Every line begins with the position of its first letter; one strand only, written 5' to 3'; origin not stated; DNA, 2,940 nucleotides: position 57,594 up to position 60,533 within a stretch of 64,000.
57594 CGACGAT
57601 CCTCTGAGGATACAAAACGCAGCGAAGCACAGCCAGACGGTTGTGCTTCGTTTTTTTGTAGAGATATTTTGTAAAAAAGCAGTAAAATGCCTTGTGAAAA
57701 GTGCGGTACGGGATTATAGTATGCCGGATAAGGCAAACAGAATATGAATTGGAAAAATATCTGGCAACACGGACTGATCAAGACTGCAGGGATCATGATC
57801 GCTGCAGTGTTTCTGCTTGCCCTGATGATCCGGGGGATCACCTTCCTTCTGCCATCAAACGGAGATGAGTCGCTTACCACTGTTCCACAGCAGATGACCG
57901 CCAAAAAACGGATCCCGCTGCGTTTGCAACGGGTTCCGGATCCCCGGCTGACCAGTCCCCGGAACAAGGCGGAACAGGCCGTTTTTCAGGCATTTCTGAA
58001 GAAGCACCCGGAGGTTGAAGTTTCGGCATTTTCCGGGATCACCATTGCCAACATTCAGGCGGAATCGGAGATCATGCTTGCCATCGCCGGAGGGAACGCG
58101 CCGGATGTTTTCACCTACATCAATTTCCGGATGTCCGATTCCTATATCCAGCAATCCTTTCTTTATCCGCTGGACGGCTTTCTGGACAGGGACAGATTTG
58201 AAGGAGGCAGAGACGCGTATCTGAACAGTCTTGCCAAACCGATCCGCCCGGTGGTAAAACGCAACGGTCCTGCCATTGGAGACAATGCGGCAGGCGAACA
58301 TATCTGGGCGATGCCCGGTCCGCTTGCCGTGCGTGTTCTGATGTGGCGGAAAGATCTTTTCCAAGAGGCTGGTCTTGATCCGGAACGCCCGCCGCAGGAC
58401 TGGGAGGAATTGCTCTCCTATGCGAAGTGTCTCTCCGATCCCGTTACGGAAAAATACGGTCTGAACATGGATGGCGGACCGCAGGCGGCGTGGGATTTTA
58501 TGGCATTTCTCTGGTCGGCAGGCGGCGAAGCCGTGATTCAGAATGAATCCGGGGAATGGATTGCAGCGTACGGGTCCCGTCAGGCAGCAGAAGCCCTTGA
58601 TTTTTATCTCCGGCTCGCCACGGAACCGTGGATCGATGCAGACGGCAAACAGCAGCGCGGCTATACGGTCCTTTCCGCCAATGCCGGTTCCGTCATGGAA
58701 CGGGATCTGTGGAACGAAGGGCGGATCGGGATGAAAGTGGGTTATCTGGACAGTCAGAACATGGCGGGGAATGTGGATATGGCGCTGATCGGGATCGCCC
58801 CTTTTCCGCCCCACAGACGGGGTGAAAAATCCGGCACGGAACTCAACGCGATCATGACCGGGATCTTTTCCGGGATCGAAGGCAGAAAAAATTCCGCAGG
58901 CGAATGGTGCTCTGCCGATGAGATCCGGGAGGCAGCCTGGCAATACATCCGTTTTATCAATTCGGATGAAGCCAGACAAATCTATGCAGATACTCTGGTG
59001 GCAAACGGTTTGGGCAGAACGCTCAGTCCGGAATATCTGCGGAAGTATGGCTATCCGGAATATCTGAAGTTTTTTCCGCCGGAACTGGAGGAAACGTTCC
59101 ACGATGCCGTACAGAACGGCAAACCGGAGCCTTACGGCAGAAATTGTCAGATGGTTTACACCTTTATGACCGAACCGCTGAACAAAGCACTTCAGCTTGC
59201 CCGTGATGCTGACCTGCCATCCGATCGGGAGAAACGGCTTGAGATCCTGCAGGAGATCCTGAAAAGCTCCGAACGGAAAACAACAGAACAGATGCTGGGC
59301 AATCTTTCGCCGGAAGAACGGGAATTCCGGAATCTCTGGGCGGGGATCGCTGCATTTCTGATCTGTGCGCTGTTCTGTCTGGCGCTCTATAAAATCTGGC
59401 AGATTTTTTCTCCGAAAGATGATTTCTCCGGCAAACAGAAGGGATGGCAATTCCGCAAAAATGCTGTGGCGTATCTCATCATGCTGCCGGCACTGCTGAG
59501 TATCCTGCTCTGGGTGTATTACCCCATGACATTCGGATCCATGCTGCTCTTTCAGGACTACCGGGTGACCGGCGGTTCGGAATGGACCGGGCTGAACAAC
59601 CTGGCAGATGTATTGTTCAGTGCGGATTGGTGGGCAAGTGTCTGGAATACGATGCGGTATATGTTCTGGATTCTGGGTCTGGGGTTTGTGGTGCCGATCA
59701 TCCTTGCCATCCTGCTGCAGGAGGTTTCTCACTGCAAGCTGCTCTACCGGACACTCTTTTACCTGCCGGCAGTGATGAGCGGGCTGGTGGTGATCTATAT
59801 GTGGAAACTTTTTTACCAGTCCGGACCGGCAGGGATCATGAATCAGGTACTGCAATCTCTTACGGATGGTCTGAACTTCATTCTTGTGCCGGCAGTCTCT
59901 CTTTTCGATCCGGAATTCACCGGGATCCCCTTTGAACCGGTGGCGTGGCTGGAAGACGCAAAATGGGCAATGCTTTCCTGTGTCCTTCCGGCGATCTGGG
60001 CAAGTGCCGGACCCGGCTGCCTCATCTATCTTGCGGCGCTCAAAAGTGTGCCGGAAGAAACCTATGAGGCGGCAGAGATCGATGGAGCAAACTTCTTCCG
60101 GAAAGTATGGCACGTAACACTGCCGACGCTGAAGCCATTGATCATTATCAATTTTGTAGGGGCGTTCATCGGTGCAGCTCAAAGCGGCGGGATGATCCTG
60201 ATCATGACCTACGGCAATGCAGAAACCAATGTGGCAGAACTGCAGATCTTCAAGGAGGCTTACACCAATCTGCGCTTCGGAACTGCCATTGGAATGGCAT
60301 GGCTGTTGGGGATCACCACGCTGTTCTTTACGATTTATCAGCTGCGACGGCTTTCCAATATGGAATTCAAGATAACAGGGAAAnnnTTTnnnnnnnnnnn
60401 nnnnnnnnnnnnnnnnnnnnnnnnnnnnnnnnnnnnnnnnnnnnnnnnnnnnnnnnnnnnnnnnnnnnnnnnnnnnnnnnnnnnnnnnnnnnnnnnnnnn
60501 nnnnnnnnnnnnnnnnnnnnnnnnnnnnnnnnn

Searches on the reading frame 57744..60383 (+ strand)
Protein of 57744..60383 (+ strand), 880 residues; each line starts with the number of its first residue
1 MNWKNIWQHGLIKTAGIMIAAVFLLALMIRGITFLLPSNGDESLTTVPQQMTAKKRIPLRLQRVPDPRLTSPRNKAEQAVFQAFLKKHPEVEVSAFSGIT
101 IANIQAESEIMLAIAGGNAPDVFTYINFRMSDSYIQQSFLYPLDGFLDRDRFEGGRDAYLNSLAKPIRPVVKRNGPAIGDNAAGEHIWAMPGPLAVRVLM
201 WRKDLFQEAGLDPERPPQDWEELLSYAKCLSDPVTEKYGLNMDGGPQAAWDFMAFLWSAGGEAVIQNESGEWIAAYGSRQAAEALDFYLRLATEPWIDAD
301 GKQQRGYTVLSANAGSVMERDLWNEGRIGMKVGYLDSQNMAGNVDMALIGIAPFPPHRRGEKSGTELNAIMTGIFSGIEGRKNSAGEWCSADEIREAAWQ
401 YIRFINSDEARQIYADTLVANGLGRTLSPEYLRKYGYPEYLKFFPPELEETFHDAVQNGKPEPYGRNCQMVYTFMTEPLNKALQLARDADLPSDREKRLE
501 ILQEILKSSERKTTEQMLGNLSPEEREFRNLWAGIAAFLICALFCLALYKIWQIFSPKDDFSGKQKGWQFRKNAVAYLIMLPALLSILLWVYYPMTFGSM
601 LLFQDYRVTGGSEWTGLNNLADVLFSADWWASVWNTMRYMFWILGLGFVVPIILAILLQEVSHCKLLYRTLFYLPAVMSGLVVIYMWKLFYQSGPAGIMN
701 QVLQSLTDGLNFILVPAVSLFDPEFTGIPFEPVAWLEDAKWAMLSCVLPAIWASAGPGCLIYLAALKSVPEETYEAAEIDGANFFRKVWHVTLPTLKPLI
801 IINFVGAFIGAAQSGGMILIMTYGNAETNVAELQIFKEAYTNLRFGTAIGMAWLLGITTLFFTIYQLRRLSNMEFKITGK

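Call 3: search_protein_families(library=pfam, proteins=[window:57744-60383:+], max_evalue=1)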
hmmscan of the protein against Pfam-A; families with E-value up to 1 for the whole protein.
window:57744-60383:+ (880 aa): 5 families
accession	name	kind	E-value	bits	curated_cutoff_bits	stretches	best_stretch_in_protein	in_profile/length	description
PF01547.30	SBP_bac_1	-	9.8e-18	65.6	26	1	75-411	8-306/307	Bacterial extracellular solute-binding protein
PF00528.27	BPD_transp_1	-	5.4e-13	49.5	26.4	1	670-864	22-174/184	Binding-protein-dependent transport system inner membrane component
PF13416.11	SBP_bac_8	-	2.9e-11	44.1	27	1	80-416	2-254/279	Bacterial extracellular solute-binding protein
PF07297.17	DPM2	-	0.035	14.8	27.3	0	784-811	40-67/75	Dolichol phosphate-mannose biosynthesis regulatory protein (DPM2)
PF13531.11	SBP_bac_11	-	0.063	13.5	25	0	395-416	202-223/227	Bacterial extracellular solute-binding protein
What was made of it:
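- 57744..60386 (+): Partner gene, 880 aa. Layout: TM anchor (residues 4-35), oligosaccharide-type SBP domain (about 57-517), second TM helix (523-555), then a six-helix MalF/AlgM1/SugA-type core (574-877). Pfam SBP_bac_1 plus BPD_transp_1 (call 3).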

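Call 4: search_protein_families(library=ncbifam, proteins=[window:57744-60383:+], max_evalue=1)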
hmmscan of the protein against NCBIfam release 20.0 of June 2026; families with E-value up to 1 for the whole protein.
window:57744-60383:+ (880 aa): 14 families
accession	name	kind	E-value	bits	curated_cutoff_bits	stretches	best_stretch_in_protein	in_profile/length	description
NF007852.0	PRK10561.1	equivalog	8.6e-17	61.9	335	2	738-869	153-287/295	sn-glycerol-3-phosphate ABC transporter permease UgpA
NF040931.1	ABC_arch_GlcT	equivalog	2.3e-08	34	360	1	583-813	5-213/278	glucose ABC transporter permease GlcT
NF008232.0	PRK10999.1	equivalog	2.1e-06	26.8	392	1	638-824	292-456/520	maltose ABC transporter permease MalF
NF008211.0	PRK10974.1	equivalog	4e-06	25.7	411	1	184-231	135-182/439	sn-glycerol-3-phosphate ABC transporter substrate-binding protein UgpB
TIGR03262.1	PhnU2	equivalog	3.3e-05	22.7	593.25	1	580-866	7-254/546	putative 2-aminoethylphosphonate ABC transporter permease subunit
TIGR02141.1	modB_ABC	equivalog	8.8e-05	22.2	182.6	1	763-860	100-199/208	molybdate ABC transporter permease subunit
NF011624.0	PRK15050.1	equivalog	0.00017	20.8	247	2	763-869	181-283/297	2-aminoethylphosphonate ABC transporter permease subunit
TIGR01581.1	Mo_ABC_porter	hypoth_equivalog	0.0002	20.9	210.3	1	764-860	124-221/225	ABC transporter permease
TIGR02139.1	permease_CysT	equivalog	0.0003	20.4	246.1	1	766-867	155-258/265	sulfate ABC transporter permease subunit CysT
NF008210.0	PRK10973.1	equivalog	0.00035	20.3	297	1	753-834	154-235/281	sn-glycerol-3-phosphate ABC transporter permease UgpE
TIGR00969.1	3a0106s02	subfamily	0.00036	20.1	240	1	766-862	166-262/272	sulfate ABC transporter permease subunit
TIGR03226.1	PhnU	equivalog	0.0032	17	283.45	1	763-869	199-301/311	2-aminoethylphosphonate ABC transporter permease subunit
TIGR03850.1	bind_CPR_0540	equivalog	0.12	10.9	299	0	78-150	51-121/437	carbohydrate ABC transporter substrate-binding protein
NF004671.0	PRK06010.1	subfamily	0.34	10.9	104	0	632-704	13-82/88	flagellar biosynthesis protein FliQ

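Call 55: search_solved_structures(query=window:57744-60383:+, max_evalue=0.01)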
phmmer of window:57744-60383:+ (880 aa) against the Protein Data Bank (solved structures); distinct sequences matched with E-value up to 0.01: 25.
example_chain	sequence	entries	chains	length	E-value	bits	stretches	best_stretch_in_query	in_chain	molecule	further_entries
4tqu_M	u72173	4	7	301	1.9e-16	62.5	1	570-851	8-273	AlgM1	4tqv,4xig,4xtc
8ja7_A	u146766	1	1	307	4.2e-12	48.2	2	746-855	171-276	Trehalose transport system permease protein SugA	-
7cad_A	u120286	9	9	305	1.7e-11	46.2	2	736-863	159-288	ABC sugar transporter, permease component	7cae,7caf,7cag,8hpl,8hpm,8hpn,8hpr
5ci5_A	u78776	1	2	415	2.1e-11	45.9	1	190-294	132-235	Extracellular solute-binding protein family 1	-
7bvt_A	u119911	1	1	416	6.8e-11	44.2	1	199-292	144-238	Hypothetical sugar ABC-transporter sugar binding protein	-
4r9f_A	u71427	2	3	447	4.5e-10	41.5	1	72-228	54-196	MBP1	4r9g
5iai_A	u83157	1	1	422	2.8e-08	35.5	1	186-352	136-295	Sugar ABC transporter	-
4qrz_A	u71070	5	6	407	5.5e-08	34.5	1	189-264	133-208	ABC-TYPE SUGAR TRANSPORTER | ABC transporter, substrate binding protein (Sugar)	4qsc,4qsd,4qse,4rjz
6lce_A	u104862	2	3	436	9.6e-08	33.8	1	189-315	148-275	ABC transporter substrate binding component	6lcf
6x84_A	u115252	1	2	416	3.3e-06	28.7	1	183-231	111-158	sn-glycerol-3-phosphate-binding periplasmic protein UgpB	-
4aq4_A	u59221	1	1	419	4.5e-06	28.2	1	183-231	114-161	SN-GLYCEROL-3-PHOSPHATE-BINDING PERIPLASMIC PROTEIN UGPB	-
7c71_A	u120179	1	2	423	1.3e-05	26.7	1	186-308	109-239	Sugar ABC transporter, periplasmic sugar-binding protein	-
7c6x_A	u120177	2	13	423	3.2e-05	25.4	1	187-308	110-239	Sugar ABC transporter, periplasmic sugar-binding protein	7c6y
7c6z_A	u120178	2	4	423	3.6e-05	25.2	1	187-308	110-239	Sugar ABC transporter, periplasmic sugar-binding protein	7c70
7c63_A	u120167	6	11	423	5.2e-05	24.7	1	187-308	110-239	Sugar ABC transporter, periplasmic sugar-binding protein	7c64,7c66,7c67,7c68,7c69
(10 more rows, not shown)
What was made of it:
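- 57744..60386 (+): PDB sequence hits to AlgM1 and SugA (call 55).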

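Call 70: find_homologous_proteins(query=window:57744-60383:+, max_evalue=1e-10)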
Query window:57744-60383:+ (880 aa): 377 proteins with E <= 1e-10 among 8000 candidates; the best 120 are listed.
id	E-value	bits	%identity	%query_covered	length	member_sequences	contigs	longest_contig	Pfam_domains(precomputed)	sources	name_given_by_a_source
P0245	0.0e+0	2013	99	100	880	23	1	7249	PF13416.12,PF00528.28,PF01547.31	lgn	-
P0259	0.0e+0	1996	98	100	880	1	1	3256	PF13416.12,PF00528.28,PF01547.31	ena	-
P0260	0.0e+0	1851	90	100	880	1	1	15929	PF13416.12,PF00528.28,PF01547.31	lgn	-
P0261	0.0e+0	1849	90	100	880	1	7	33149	PF13416.12,PF00528.28,PF01547.31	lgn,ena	-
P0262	0.0e+0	1839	90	100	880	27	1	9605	PF13416.12,PF00528.28,PF01547.31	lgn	-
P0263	0.0e+0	1789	87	100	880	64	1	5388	PF13416.12,PF00528.28,PF01547.31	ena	-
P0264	0.0e+0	1719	82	100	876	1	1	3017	PF13416.12,PF00528.28,PF01547.31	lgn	-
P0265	0.0e+0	1716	83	100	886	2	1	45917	PF13416.12,PF00528.28,PF01547.31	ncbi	-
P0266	0.0e+0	1506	74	98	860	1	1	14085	PF00528.28,PF01547.31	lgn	-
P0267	0.0e+0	1490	72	99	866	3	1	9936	PF00528.28,PF01547.31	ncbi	-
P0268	0.0e+0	1489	73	98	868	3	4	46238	PF00528.28,PF01547.31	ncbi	-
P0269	0.0e+0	1487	73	99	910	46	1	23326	PF13416.12,PF00528.28,PF01547.31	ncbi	-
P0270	0.0e+0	1484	73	98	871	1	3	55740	PF00528.28,PF01547.31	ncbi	-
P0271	0.0e+0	1475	74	94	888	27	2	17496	PF13416.12,PF00528.28,PF01547.31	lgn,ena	-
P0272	0.0e+0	1443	72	97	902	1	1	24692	PF13416.12,PF00528.28,PF01547.31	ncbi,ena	-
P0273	0.0e+0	1434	72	95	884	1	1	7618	PF00528.28,PF01547.31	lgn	-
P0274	0.0e+0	1420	81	84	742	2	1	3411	PF13416.12,PF00528.28,PF01547.31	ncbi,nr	ncbi:MAG: extracellular solute-binding protein, partial [Lentisphaeria bacterium]|nr:extracellular s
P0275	0.0e+0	1412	70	96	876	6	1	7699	PF13416.12,PF00528.28,PF01547.31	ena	-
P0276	0.0e+0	1407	71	93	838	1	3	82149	PF13416.12,PF00528.28,PF01547.31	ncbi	-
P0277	0.0e+0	1386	69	97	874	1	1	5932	PF13416.12,PF00528.28,PF01547.31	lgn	-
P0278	0.0e+0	1260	67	95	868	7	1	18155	PF13416.12,PF00528.28,PF01547.31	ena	-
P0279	0.0e+0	1254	62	98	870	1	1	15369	PF00528.28,PF01547.31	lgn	-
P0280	0.0e+0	1236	61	100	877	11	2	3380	PF13416.12,PF00528.28,PF01547.31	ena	-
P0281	0.0e+0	1233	64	95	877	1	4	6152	PF00528.28,PF01547.31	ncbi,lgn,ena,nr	ncbi:MAG: extracellular solute-binding protein [Lentisphaeria bacterium]|nr:extracellular solute-bin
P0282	0.0e+0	1212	60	100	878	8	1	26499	PF00528.28,PF01547.31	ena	-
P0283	0.0e+0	1211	60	100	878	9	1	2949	PF00528.28,PF01547.31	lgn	-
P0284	0.0e+0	1199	62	94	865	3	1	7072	PF13416.12,PF00528.28,PF01547.31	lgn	-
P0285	0.0e+0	1132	57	99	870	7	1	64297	PF13416.12,PF00528.28,PF01547.31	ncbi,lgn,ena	-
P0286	0.0e+0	1130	59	94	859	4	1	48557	PF13416.12,PF00528.28,PF01547.31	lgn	-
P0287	0.0e+0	1129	59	94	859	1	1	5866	PF13416.12,PF00528.28,PF01547.31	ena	-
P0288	0.0e+0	1129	59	97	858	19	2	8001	PF13416.12,PF00528.28,PF01547.31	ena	-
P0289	0.0e+0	1128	59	94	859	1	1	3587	PF13416.12,PF00528.28,PF01547.31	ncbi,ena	-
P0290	0.0e+0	1128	59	94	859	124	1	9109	PF13416.12,PF00528.28,PF01547.31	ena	-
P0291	0.0e+0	1123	58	98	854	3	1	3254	PF13416.12,PF00528.28,PF01547.31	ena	-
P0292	0.0e+0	1122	58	98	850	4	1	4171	PF00528.28,PF01547.31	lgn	-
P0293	0.0e+0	1121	59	94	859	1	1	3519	PF13416.12,PF00528.28,PF01547.31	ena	-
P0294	0.0e+0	1121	59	94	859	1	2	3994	PF13416.12,PF00528.28,PF01547.31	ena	-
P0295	0.0e+0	1119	57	98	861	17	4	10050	PF13416.12,PF00528.28,PF01547.31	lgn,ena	-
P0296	0.0e+0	1111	59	94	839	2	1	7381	PF13416.12,PF00528.28,PF01547.31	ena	-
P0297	0.0e+0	1110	59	94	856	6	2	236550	PF13416.12,PF00528.28,PF01547.31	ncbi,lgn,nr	ncbi:MAG: L-arabinose transport system permease protein AraP [Lentisphaerae bacterium ADurb.Bin242]|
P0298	0.0e+0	1110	59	94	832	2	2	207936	PF13416.12,PF00528.28,PF01547.31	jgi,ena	-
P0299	0.0e+0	1109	58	94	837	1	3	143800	PF13416.12,PF00528.28,PF01547.31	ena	-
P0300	0.0e+0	1104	58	95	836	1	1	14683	PF13416.12,PF00528.28,PF01547.31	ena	-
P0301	0.0e+0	1103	58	94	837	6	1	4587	PF13416.12,PF00528.28,PF01547.31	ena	-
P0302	0.0e+0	1102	58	94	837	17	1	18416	PF13416.12,PF00528.28,PF01547.31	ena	-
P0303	0.0e+0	1101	58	94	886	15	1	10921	PF00528.28,PF01547.31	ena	-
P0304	0.0e+0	1099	57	98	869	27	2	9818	PF13416.12,PF00528.28,PF01547.31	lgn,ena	-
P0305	0.0e+0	1098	56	97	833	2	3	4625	PF13416.12,PF00528.28,PF01547.31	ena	-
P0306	0.0e+0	1096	57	95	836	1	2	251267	PF13416.12,PF00528.28,PF01547.31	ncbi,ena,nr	ncbi:MAG: extracellular solute-binding protein [Lentisphaeria bacterium]|nr:extracellular solute-bin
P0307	0.0e+0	1096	57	95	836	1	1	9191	PF13416.12,PF00528.28,PF01547.31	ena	-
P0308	0.0e+0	1092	57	94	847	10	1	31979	PF13416.12,PF00528.28,PF01547.31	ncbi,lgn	-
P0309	0.0e+0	1090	58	94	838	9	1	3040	PF13416.12,PF00528.28,PF01547.31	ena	-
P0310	0.0e+0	1088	55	98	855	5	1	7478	PF13416.12,PF00528.28,PF01547.31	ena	-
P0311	0.0e+0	1088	57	94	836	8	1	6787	PF13416.12,PF00528.28,PF01547.31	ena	-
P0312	0.0e+0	1072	57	94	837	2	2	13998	PF13416.12,PF00528.28,PF01547.31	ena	-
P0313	0.0e+0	1065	56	94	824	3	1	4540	PF13416.12,PF00528.28,PF01547.31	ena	-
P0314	0.0e+0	1064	56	95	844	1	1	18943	PF13416.12,PF00528.28,PF07297.18,PF01547.31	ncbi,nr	ncbi:MAG: hypothetical protein A2X49_15505 [Lentisphaerae bacterium GWF2_52_8]|nr:MAG: hypothetical 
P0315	0.0e+0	1057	56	96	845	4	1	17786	PF13416.12,PF00528.28,PF01547.31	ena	-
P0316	0.0e+0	1053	57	94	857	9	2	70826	PF13416.12,PF00528.28,PF01547.31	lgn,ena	-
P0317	0.0e+0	1050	56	94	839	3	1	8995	PF13416.12,PF00528.28,PF01547.31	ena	-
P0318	0.0e+0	1049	56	95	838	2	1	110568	PF13416.12,PF00528.28,PF01547.31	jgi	-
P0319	0.0e+0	1045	57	94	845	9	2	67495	PF13416.12,PF00528.28,PF01547.31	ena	-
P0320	0.0e+0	1034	54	94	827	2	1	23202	PF13416.12,PF00528.28,PF01547.31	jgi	-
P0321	0.0e+0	1019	56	93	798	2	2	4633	PF00528.28,PF01547.31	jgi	-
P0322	0.0e+0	1019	54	94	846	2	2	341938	PF13416.12,PF00528.28,PF01547.31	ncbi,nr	ncbi:MAG: L-arabinose transport system permease protein AraP [Lentisphaerae bacterium ADurb.Bin242]|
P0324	2.3e-290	984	53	93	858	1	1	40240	PF13416.12,PF00528.28,PF01547.31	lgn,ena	-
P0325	9.7e-290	982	54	94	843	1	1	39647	PF00528.28,PF01547.31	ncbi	-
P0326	6.6e-289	979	54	95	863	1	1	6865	PF13416.12,PF00528.28,PF01547.31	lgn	-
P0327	7.1e-287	972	52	94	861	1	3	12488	PF00528.28,PF01547.31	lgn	-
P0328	1.0e-283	962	57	84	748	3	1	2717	PF13416.12,PF00528.28,PF01547.31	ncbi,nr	ncbi:MAG: extracellular solute-binding protein, partial [Lentisphaeria bacterium]|nr:extracellular s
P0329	2.0e-281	954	53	94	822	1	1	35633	PF13416.12,PF00528.28,PF01547.31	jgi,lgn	jgi:multiple sugar transport system permease protein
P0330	5.9e-280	949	52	94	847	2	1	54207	PF00528.28,PF01547.31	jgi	-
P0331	7.7e-277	939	52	94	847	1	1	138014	PF00528.28,PF01547.31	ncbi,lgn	-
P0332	2.8e-276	937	52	93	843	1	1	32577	PF13416.12,PF00528.28,PF01547.31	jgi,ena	-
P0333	3.1e-275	934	50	93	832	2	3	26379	PF13416.12,PF00528.28,PF01547.31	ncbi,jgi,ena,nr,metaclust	ncbi:MAG: hypothetical protein A2017_13275 [Lentisphaerae bacterium GWF2_44_16]|nr:MAG: hypothetical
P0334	1.4e-274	932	50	98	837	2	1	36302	PF13416.12,PF00528.28,PF01547.31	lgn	-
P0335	7.9e-274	929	52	94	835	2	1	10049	PF00528.28,PF01547.31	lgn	-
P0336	5.3e-271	920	51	93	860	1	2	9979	PF00528.28,PF01547.31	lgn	-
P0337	5.7e-271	920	51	94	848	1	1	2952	PF13416.12,PF00528.28,PF01547.31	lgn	-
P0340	8.5e-249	846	47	94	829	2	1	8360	PF13416.12,PF00528.28,PF01547.31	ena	-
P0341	4.0e-247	841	49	94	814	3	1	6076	PF13416.12,PF00528.28,PF01547.31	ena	-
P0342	3.3e-245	834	48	94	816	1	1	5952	PF13416.12,PF00528.28,PF01547.31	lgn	-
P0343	4.3e-243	827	48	94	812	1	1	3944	PF13416.12,PF00528.28,PF01547.31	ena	-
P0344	1.2e-241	823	48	94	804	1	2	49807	PF13416.12,PF00528.28,PF01547.31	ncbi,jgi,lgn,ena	-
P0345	4.0e-239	814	47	94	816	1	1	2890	PF13416.12,PF00528.28,PF01547.31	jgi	-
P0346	2.0e-237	809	47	94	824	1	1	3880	PF13416.12,PF00528.28,PF01547.31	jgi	-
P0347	2.8e-237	808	46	99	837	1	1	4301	PF13416.12,PF00528.28,PF01547.31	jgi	-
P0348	1.2e-236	806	48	93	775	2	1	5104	PF00528.28,PF01547.31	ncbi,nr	ncbi:extracellular solute-binding protein [candidate division NPL-UPA2 bacterium]|nr:extracellular s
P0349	2.2e-236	805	47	93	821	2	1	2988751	PF00528.28,PF01547.31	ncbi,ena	-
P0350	4.8e-234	798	46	94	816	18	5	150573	PF00528.28,PF01547.31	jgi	-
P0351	8.1e-234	797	47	94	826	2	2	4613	PF00528.28,PF01547.31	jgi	-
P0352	1.1e-233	796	47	95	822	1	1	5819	PF13416.12,PF00528.28,PF01547.31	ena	-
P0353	1.6e-233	796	46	95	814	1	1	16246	PF13416.12,PF00528.28,PF01547.31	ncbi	-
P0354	2.5e-233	795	47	94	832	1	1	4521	PF13416.12,PF00528.28,PF01547.31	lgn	-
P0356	1.8e-231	789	46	94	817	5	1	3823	PF13416.12,PF00528.28,PF01547.31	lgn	-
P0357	2.0e-231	789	46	94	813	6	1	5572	PF13416.12,PF00528.28,PF01547.31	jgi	jgi:multiple sugar transport system permease protein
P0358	2.6e-231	788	45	94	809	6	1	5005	PF13416.12,PF00528.28,PF01547.31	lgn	-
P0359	5.8e-231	787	46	94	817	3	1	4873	PF13416.12,PF00528.28,PF01547.31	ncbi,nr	ncbi:MAG: L-arabinose transport system permease protein AraP [Syntrophomonadaceae bacterium]|nr:L-ar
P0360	1.4e-230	786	48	94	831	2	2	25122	PF00528.28,PF01547.31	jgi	-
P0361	2.5e-230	785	46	94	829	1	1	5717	PF00528.28,PF01547.31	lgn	-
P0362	5.9e-230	784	47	93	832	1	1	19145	PF00528.28,PF01547.31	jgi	-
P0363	7.3e-230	784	45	94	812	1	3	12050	PF00528.28,PF01547.31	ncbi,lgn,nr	ncbi:MAG: hypothetical protein CR982_10105 [Candidatus Cloacimonadota bacterium]|nr:MAG: hypothetica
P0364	3.4e-229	781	47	94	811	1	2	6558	PF13416.12,PF00528.28,PF01547.31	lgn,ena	-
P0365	6.2e-229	781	46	94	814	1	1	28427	PF00528.28,PF01547.31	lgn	-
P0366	1.1e-228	780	45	94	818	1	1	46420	PF13416.12,PF00528.28,PF01547.31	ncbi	-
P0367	3.6e-226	771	44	94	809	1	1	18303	PF00528.28,PF01547.31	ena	-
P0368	1.2e-225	770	45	94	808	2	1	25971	PF13416.12,PF00528.28,PF01547.31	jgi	-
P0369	7.2e-225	767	46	94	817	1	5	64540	PF00528.28,PF01547.31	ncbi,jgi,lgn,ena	-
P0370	8.0e-224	764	46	94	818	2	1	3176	PF13416.12,PF00528.28,PF01547.31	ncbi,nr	ncbi:MAG: extracellular solute-binding protein [Candidatus Cloacimonadaceae bacterium]|nr:extracellu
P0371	1.6e-221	756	44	94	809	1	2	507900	PF13416.12,PF00528.28,PF01547.31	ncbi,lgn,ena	-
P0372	1.0e-217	743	47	87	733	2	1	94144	PF00528.28,PF01547.31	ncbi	-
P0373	1.9e-215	736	45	93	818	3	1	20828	PF13416.12,PF00528.28,PF01547.31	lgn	-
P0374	7.5e-215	734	44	93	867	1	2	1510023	PF00528.28,PF01547.31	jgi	jgi:ABC-type sugar transport system permease subunit/ABC-type glycerol-3-phosphate transport system 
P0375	1.1e-214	733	45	93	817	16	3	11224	PF00528.28,PF01547.31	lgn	-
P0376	2.0e-214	733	45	94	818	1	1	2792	PF00528.28,PF01547.31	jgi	jgi:multiple sugar transport system permease protein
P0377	2.2e-214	732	45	94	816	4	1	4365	PF00528.28,PF01547.31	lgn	-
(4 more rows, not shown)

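Call 71: find_encoding_contigs(protein=P0374, flank=5000, max_places=1)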
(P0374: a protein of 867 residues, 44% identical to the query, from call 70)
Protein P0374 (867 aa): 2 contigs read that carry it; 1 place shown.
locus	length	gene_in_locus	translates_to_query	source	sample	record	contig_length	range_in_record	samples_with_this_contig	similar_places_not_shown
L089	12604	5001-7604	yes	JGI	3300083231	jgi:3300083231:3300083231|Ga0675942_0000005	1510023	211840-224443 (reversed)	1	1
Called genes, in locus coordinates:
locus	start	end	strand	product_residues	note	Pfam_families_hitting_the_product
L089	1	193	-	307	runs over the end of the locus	-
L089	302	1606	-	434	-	PF07963:N_methyl, PF07596:SBP_bac_10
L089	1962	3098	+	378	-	PF00392:GntR, PF00532:Peripla_BP_1, PF13377:Peripla_BP_3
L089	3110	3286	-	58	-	-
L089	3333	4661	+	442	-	PF02056:Glyco_hydro_4, PF11975:Glyco_hydro_4C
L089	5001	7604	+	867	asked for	PF01547:SBP_bac_1, PF00528:BPD_transp_1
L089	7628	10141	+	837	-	PF00528:BPD_transp_1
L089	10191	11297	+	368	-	PF02463:SMC_N (faint), PF00005:ABC_tran, PF13304:AAA_21 (faint), PF17912:OB_MalK, PF08402:TOBE_2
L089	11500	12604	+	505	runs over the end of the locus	PF02321:OEP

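Call 72: find_encoding_contigs(protein=P0359, flank=5000, max_places=1)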
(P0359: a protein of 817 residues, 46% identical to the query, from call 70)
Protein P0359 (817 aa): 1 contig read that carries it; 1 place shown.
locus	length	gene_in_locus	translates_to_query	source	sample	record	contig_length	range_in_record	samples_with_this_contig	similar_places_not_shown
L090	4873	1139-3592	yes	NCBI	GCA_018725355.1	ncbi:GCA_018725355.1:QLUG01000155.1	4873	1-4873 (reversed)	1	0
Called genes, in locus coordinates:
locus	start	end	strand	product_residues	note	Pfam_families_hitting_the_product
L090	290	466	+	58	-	PF07592:DDE_Tnp_ISAZ013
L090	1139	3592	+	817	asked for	PF01547:SBP_bac_1, PF13416:SBP_bac_8 (weak), PF00528:BPD_transp_1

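Call 73: find_encoding_contigs(protein=P0348, flank=5000, max_places=1)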
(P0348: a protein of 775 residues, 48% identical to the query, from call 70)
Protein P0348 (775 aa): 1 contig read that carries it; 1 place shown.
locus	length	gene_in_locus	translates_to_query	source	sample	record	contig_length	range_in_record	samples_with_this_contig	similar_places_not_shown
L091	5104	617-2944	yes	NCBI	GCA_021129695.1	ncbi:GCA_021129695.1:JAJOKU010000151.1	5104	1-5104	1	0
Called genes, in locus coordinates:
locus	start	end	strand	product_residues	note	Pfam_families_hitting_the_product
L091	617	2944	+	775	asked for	PF01547:SBP_bac_1, PF00528:BPD_transp_1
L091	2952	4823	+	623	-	PF02449:Glyco_hydro_42 (faint), PF00528:BPD_transp_1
